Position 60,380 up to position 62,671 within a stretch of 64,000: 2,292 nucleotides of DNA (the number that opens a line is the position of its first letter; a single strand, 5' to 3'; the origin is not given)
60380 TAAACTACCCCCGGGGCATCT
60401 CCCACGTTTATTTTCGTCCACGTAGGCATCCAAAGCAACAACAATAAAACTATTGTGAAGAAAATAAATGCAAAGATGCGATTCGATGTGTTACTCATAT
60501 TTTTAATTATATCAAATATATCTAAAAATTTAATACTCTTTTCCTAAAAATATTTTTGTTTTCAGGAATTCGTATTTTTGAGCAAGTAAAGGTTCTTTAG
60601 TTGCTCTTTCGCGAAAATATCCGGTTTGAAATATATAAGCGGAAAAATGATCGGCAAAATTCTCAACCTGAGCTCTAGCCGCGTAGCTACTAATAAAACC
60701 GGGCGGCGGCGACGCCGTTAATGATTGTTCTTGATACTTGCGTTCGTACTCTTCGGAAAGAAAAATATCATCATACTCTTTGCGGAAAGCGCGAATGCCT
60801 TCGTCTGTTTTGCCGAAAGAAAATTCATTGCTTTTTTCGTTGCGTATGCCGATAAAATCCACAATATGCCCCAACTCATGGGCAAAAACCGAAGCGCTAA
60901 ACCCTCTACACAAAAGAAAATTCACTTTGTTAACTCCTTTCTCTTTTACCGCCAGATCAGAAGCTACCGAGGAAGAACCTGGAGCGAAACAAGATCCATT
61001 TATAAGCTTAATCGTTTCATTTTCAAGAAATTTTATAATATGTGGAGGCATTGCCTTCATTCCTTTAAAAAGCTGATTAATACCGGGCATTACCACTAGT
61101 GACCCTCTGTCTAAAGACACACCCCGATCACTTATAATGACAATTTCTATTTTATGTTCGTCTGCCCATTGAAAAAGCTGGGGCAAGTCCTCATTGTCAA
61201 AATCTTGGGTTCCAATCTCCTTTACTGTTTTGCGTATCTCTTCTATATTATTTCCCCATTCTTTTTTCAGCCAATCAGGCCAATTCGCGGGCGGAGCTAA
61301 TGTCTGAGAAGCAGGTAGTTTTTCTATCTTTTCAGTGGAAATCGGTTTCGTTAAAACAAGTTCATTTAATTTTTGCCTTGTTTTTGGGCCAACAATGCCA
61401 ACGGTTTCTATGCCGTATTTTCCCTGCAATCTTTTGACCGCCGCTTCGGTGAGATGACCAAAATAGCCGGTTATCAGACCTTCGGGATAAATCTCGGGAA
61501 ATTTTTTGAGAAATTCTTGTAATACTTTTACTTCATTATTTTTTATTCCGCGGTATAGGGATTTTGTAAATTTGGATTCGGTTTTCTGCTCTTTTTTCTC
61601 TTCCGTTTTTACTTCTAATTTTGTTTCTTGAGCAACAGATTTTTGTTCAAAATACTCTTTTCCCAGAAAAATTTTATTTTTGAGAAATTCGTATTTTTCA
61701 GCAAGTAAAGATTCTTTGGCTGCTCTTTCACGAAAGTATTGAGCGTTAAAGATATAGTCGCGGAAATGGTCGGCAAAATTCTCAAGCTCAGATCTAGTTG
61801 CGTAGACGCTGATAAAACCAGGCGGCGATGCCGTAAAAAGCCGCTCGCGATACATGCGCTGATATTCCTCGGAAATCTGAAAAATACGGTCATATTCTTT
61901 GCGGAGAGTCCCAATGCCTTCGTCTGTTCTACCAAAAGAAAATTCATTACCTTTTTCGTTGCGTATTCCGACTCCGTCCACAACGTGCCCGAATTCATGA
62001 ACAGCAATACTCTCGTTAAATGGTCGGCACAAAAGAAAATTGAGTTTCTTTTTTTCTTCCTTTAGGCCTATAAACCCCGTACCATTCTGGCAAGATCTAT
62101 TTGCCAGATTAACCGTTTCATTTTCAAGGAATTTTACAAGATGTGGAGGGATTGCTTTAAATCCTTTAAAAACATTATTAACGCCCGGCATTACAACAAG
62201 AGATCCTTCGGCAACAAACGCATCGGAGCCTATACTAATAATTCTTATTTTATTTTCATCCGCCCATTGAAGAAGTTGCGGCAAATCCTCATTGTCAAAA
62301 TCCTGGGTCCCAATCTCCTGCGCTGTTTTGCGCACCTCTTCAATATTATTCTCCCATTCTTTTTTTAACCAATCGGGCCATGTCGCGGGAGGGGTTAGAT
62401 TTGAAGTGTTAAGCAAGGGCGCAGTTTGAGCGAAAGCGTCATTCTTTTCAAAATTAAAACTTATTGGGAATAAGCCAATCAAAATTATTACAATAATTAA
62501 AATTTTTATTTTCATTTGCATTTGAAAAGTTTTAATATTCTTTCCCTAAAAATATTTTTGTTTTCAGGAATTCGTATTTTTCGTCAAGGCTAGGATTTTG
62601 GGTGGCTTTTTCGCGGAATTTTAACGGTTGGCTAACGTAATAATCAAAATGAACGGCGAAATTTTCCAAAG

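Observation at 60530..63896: Tandem paralogous secreted HExxH-domain + peptidoglycan-binding proteins, one with an internal domain duplication and a shared verbatim 66-nt segment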

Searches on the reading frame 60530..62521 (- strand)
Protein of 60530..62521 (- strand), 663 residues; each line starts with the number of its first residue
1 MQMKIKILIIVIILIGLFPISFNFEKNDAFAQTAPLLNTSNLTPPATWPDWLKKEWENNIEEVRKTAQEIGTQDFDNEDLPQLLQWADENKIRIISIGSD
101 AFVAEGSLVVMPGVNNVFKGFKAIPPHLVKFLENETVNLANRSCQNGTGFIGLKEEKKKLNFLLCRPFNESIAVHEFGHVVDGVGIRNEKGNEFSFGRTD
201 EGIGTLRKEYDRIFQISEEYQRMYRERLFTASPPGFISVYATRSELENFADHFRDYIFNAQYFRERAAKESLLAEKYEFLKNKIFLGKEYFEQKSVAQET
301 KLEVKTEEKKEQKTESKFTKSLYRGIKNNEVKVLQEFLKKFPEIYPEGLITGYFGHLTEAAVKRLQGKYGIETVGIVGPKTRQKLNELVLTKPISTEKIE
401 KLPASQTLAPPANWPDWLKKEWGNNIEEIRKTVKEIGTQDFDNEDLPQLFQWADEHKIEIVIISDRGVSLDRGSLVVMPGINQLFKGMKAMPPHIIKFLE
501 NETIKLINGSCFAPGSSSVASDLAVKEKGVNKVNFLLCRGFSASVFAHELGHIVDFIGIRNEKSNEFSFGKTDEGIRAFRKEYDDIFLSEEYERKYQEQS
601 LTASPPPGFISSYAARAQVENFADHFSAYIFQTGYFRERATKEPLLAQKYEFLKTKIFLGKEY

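Call 3: search_protein_families(library=pfam, proteins=[window:60530-62521:-], max_evalue=1)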
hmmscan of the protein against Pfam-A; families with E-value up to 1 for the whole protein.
window:60530-62521:- (663 aa): 10 families
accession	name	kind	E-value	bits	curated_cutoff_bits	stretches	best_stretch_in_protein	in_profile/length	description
PF01471.23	PG_binding_1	-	1.1e-11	45.1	23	1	328-385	2-57/57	Putative peptidoglycan binding domain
PF21922.1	PBP_dimer_2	-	0.00025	21.7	27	1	591-624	22-54/83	Penicillin binding protein A dimerisation domain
PF15890.11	Peptidase_Mx1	-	0.00047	20.1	25.6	1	578-633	141-196/240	Putative zinc-binding metallo-peptidase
PF15887.11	Peptidase_Mx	-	0.00064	19.7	27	1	546-631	90-165/236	Putative zinc-binding metallo-peptidase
PF02844.21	GARS_N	-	0.0025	19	29.5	0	69-106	40-77/100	Phosphoribosylglycinamide synthetase, N domain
PF16678.12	UBA_HOIP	-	0.003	18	22.4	0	407-441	31-66/152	HOIP UBA domain pair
PF08494.16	DEAD_assoc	-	0.013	15.7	23.5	0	63-99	148-184/191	DEAD/H associated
PF01431.27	Peptidase_M13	-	0.014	15.5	24.5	1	544-658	38-142/205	Peptidase family M13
PF13582.12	Reprolysin_3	-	0.24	12.3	22.4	0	538-552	103-116/123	Metallo-peptidase family M12B Reprolysin-like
PF14015.11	DUF4231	-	0.53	11.2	24.7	0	258-281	67-90/103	Protein of unknown function (DUF4231)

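Call 4: search_protein_families(library=ncbifam, proteins=[window:60530-62521:-], max_evalue=1)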
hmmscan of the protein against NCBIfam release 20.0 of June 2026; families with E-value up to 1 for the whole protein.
window:60530-62521:- (663 aa): 10 families
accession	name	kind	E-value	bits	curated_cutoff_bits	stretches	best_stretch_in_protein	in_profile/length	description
TIGR02869.1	spore_SleB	equivalog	5.5e-08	32.9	236.5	1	320-389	5-72/201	spore cortex-lytic enzyme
TIGR04549.1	LP_HExxH_w_tonB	subfamily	1.2e-06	27.9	75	2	578-634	154-210/261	substrate import-associated zinc metallohydrolase lipoprotein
NF047804.1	LIC13305_lipo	equivalog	0.0017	17.8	250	1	536-625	136-214/274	LIC13305 family lipoprotein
NF052377.1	lmo1851_S41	exception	0.0037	16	725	1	319-391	381-451/468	lmo1851 family serine protease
NF052335.1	PdgHdaseHSB129560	equivalog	0.012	14.9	500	1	350-385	293-328/330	peptidoglycan hydrolase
NF045708.1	seleno_TsoC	equivalog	0.018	15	45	0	52-82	25-55/87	NEPxGxxU motif selenoprotein TsoC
NF000063.1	Fos_BSH_Sepi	exception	0.021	15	300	0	52-95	50-92/142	FosB family fosfomycin resistance bacillithiol transferase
NF052336.1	PdgHdaseHSB100310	equivalog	0.021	14.2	500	1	350-385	278-313/316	peptidoglycan hydrolase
NF007891.0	PRK10594.1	equivalog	0.041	12.7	425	1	352-386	317-350/617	L,D-transpeptidase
TIGR01488.1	HAD-SF-IB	subfamily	0.15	12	45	0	421-465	54-97/177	HAD-IB family phosphatase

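Call 7: search_solved_structures(query=window:60530-62521:-, max_evalue=1, show_alignments=2)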
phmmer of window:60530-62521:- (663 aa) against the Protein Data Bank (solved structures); distinct sequences matched with E-value up to 1: 7.
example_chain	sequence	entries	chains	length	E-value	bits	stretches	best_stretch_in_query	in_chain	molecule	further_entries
1lbu_A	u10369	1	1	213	0.0002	23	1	321-388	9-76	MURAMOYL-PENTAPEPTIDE CARBOXYPEPTIDASE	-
6tci_A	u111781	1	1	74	0.004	18.7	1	322-385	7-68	Spore cortex-lytic enzyme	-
5tv7_A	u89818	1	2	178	0.0065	18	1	318-388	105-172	Putative peptidoglycan-binding/hydrolysing protein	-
7rum_A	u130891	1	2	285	0.024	16.1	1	324-383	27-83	Endolysin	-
4fet_B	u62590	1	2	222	0.038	15.4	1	322-387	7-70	Spore cortex-lytic enzyme prepeptide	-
7aj9_A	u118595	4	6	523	0.069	14.6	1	352-427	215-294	L,D-transpeptidase YcbB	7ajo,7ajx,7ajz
2fu2_A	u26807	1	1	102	0.83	11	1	248-307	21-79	Hypothetical protein SPy2152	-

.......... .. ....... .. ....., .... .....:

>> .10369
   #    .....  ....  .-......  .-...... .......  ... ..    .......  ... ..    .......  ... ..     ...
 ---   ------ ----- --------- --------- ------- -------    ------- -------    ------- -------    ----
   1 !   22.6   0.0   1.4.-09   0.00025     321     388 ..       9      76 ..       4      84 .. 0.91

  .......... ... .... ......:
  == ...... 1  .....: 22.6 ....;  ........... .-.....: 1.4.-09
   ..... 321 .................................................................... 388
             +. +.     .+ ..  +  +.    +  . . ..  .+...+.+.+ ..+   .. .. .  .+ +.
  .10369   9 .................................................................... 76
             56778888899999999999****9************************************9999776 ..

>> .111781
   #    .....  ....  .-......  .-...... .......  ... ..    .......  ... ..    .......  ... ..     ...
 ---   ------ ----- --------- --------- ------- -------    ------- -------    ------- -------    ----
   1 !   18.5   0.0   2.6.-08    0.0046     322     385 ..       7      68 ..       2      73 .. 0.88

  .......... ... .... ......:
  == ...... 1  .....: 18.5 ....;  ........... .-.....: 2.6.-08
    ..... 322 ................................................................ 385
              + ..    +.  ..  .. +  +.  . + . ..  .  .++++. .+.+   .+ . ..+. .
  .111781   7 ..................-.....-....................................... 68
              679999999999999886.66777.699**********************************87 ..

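Call 61: search_protein_families(library=padloc, proteins=[window:60530-62521:-], max_evalue=0.01)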
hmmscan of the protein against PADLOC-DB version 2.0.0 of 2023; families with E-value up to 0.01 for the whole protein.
window:60530-62521:- (663 aa): 0 families

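Call 62: search_protein_families(library=phrogs, proteins=[window:60530-62521:-], max_evalue=0.01)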
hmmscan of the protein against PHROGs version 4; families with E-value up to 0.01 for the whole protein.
window:60530-62521:- (663 aa): 7 families
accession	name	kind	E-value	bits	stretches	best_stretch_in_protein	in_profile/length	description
phrog_1493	-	lysis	4.9e-12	46.7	1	300-396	212-316/394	endolysin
phrog_2649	-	lysis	8.6e-11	43.2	1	296-394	147-243/261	endolysin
phrog_1512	-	lysis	1.3e-07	32.9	1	306-400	159-257/314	endolysin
phrog_1224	-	head and packaging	1.2e-06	29.1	1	323-387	5-66/438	endolysin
phrog_102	-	lysis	0.0011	19.4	1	322-388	11-81/369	endolysin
phrog_880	-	lysis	0.0062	17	1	300-386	345-432/435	endolysin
phrog_6707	-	lysis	0.0063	16.4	1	328-386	185-243/311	endolysin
